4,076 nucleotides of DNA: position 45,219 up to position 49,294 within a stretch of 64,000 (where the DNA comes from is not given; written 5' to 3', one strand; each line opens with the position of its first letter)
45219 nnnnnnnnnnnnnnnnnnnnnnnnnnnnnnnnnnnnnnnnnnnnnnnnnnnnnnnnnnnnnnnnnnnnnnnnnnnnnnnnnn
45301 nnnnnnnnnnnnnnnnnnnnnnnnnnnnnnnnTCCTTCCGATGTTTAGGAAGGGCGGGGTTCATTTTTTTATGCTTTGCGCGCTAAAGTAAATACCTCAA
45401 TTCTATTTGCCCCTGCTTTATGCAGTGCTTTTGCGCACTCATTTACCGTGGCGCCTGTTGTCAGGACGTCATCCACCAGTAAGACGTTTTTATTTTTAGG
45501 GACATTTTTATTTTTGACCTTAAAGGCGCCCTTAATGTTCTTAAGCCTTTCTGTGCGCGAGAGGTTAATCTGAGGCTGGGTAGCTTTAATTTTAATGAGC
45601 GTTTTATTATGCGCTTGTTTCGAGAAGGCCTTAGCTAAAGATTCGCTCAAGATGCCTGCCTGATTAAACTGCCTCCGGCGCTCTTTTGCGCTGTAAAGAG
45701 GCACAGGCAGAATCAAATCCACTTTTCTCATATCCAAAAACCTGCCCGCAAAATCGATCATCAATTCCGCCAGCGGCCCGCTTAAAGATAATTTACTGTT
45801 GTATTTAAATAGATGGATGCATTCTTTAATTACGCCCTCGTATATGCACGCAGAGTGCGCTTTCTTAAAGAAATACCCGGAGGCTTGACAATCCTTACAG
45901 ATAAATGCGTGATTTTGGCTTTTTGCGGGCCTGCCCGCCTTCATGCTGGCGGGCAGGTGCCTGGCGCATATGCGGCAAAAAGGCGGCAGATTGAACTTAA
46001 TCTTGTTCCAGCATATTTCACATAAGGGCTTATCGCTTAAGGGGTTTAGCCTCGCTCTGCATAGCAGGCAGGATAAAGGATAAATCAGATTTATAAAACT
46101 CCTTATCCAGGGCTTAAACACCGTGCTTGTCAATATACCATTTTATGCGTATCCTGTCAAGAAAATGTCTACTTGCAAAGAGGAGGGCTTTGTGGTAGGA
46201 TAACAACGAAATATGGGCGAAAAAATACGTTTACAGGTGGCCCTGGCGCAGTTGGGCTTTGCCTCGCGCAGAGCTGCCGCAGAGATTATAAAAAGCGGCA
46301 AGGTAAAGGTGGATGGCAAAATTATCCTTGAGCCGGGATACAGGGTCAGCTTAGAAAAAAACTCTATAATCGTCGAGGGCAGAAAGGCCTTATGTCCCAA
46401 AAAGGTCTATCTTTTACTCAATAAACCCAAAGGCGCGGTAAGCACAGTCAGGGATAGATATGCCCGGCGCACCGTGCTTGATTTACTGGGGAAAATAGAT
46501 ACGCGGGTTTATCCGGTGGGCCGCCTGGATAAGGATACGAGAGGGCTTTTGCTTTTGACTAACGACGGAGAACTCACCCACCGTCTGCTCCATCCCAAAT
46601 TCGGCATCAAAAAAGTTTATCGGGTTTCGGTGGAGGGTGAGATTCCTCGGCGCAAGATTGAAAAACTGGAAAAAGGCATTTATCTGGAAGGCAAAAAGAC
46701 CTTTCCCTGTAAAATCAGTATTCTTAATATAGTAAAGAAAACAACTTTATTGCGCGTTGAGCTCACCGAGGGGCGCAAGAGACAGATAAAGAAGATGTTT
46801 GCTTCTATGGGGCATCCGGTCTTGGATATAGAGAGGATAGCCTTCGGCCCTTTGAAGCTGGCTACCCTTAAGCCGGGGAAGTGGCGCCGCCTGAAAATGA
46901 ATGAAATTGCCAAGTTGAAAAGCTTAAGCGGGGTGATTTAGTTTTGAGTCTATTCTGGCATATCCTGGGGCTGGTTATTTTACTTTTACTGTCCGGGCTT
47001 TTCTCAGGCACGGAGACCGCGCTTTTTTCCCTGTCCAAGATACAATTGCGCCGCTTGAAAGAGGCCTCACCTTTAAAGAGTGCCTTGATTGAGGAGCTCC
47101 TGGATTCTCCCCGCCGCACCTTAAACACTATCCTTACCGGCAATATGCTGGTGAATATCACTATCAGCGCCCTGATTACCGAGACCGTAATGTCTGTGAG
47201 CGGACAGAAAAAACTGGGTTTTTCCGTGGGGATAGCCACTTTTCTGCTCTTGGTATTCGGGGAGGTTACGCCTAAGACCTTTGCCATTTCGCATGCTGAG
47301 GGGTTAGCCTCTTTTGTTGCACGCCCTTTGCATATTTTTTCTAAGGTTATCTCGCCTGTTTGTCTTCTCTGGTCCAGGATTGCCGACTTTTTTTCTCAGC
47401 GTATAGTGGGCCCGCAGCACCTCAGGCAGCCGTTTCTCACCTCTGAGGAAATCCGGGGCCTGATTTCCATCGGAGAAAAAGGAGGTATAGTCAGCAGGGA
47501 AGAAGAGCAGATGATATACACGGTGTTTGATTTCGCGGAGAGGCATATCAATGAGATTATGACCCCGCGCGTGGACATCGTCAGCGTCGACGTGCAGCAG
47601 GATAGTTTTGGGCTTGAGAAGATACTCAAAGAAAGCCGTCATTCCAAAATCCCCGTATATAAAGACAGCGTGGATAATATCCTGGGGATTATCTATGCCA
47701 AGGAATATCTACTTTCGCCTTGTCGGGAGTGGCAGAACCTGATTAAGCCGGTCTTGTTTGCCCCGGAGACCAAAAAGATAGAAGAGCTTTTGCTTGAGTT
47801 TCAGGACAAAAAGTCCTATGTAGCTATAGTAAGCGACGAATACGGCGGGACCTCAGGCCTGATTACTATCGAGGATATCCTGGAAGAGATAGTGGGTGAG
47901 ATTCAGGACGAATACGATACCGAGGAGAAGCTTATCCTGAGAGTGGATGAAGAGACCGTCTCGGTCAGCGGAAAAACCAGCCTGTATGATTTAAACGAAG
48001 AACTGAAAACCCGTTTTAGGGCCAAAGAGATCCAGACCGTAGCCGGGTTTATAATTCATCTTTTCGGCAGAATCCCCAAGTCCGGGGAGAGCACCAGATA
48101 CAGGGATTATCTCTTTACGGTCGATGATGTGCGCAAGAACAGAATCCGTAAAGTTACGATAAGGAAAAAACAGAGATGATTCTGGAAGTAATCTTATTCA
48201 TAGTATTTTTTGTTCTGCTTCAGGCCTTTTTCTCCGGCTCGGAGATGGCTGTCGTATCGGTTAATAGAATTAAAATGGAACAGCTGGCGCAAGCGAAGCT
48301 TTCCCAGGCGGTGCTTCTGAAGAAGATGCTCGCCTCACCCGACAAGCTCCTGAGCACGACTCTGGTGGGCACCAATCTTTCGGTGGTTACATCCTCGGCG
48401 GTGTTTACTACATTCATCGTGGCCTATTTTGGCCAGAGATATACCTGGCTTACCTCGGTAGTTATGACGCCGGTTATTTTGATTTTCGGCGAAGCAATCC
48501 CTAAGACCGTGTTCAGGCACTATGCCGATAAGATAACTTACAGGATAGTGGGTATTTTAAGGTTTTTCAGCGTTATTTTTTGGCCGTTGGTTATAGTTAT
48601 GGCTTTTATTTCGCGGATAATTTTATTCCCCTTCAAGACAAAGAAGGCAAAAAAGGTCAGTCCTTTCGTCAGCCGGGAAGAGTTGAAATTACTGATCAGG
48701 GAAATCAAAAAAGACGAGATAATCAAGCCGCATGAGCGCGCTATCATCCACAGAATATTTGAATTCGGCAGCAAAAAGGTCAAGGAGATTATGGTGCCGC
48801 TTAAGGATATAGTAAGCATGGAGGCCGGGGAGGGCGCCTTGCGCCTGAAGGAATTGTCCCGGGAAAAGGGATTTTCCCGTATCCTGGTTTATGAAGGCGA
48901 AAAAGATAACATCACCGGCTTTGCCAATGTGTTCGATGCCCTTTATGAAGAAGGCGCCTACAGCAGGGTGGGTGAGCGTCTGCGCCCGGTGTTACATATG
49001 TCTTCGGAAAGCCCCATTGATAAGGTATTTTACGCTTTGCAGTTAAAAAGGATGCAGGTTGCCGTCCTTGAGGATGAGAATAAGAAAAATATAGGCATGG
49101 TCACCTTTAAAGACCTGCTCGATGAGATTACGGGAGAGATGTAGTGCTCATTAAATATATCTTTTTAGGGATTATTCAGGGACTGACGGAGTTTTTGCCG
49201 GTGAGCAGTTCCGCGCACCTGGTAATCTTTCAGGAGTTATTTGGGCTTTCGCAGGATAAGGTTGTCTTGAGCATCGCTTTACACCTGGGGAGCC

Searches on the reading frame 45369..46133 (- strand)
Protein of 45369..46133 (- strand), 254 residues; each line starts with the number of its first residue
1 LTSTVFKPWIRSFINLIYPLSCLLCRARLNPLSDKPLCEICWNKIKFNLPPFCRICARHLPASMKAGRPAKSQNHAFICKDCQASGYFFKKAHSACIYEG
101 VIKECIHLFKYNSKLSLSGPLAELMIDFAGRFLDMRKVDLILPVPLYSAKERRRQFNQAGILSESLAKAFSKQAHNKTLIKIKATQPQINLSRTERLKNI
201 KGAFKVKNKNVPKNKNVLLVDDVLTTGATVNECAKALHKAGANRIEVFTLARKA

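Call 96: search_protein_families(library=pfam, proteins=[window:45369-46133:-], max_evalue=0.00001)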
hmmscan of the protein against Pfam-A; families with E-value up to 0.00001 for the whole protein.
window:45369-46133:- (254 aa): 2 families
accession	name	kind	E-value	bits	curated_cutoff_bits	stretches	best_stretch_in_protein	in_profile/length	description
PF00156.33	Pribosyltran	-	5.2e-10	39.3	26.3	1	181-253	59-126/158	Phosphoribosyl transferase domain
PF18912.6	DZR_2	-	9.8e-10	38.6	27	1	14-83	2-56/56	Double zinc ribbon domain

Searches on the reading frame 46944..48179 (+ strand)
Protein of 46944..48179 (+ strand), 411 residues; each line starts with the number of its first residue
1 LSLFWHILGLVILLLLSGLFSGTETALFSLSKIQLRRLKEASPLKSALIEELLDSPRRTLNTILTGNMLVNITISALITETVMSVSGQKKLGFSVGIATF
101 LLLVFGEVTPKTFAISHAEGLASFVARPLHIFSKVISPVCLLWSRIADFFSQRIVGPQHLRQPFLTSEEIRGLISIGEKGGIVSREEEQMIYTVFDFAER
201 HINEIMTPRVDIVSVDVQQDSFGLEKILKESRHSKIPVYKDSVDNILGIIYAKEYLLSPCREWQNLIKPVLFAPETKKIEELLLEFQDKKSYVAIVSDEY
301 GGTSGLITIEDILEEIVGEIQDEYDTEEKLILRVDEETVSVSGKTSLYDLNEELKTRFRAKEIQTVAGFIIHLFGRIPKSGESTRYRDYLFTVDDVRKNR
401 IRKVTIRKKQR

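Call 96: search_protein_families(library=pfam, proteins=[window:46944-48179:+], max_evalue=0.00001)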
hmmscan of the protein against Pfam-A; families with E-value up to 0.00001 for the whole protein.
window:46944-48179:+ (411 aa): 3 families
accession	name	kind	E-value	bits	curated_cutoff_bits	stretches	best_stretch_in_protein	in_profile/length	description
PF01595.25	CNNM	-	1.5e-48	165.3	28.4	1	9-187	2-181/181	Cyclin M transmembrane N-terminal domain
PF03471.22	CorC_HlyC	-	2.2e-21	76.1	27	1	334-409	3-80/81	Transporter associated domain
PF00571.33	CBS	-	1.2e-10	42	24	0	268-317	7-56/57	CBS domain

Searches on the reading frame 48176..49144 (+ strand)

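Call 96: search_protein_families(library=pfam, proteins=[window:48176-49144:+], max_evalue=0.00001)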
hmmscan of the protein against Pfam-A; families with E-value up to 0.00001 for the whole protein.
window:48176-49144:+ (322 aa): 2 families
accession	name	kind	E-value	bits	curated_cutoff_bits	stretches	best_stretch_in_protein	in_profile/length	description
PF01595.25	CNNM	-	2.6e-43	148.2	28.4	1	8-186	2-180/181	Cyclin M transmembrane N-terminal domain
PF00571.33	CBS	-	1.1e-06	29.3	24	0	270-318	7-55/57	CBS domain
